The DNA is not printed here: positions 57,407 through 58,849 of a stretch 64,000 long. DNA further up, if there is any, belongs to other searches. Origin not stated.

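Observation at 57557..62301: Tightly coupled operon of SPPY methyltransferase + protein-kinase/P-loop NTPase fusion + tandem Rossmann (CARF/SAVED-like?) protein: candidate undescribed defence system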

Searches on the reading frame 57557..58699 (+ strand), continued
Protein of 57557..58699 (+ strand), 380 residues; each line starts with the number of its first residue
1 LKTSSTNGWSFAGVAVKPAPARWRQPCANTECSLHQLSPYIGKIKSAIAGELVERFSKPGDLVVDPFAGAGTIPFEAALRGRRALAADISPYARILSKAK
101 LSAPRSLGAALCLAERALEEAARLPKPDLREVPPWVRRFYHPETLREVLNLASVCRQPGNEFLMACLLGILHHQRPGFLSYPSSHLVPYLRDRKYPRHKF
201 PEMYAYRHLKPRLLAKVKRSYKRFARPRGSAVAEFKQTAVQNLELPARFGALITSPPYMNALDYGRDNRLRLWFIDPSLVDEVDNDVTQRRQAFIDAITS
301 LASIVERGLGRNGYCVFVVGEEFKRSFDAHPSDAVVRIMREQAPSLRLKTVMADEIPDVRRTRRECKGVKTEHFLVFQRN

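Call 75: find_encoding_contigs(protein=P0499, flank=7000, max_places=1)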
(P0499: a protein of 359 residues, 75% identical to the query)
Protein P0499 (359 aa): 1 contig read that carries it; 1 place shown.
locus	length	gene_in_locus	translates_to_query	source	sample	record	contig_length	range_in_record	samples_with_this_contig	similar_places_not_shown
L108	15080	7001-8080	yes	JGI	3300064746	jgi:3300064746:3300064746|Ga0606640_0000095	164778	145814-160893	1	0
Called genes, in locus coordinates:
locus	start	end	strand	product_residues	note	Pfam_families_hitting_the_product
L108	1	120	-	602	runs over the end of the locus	PF00144:Beta-lactamase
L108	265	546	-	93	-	-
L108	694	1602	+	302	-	-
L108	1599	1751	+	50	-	-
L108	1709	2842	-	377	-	PF04542:Sigma70_r2, PF08281:Sigma70_r4_2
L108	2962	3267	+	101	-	-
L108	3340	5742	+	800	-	PF01055:Glyco_hydro_31_2nd, PF21365:Glyco_hydro_31_3rd, PF17137:DUF5110 (weak)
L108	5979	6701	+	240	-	-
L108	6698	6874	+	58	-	-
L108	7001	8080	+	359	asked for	PF01170:UPF0020 (faint), PF01555:N6_N4_Mtase (faint)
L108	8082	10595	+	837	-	PF07714:PK_Tyr_Ser-Thr (weak), PF00069:Pkinase, PF13191:AAA_16 (faint), PF24389:ORC-CDC6-like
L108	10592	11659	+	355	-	-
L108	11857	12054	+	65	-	PF04255:DUF433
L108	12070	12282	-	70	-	-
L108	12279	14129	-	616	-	PF01011:PQQ (faint), PF13360:PQQ_2, PF13570:Beta-prop_ACSF4 (weak)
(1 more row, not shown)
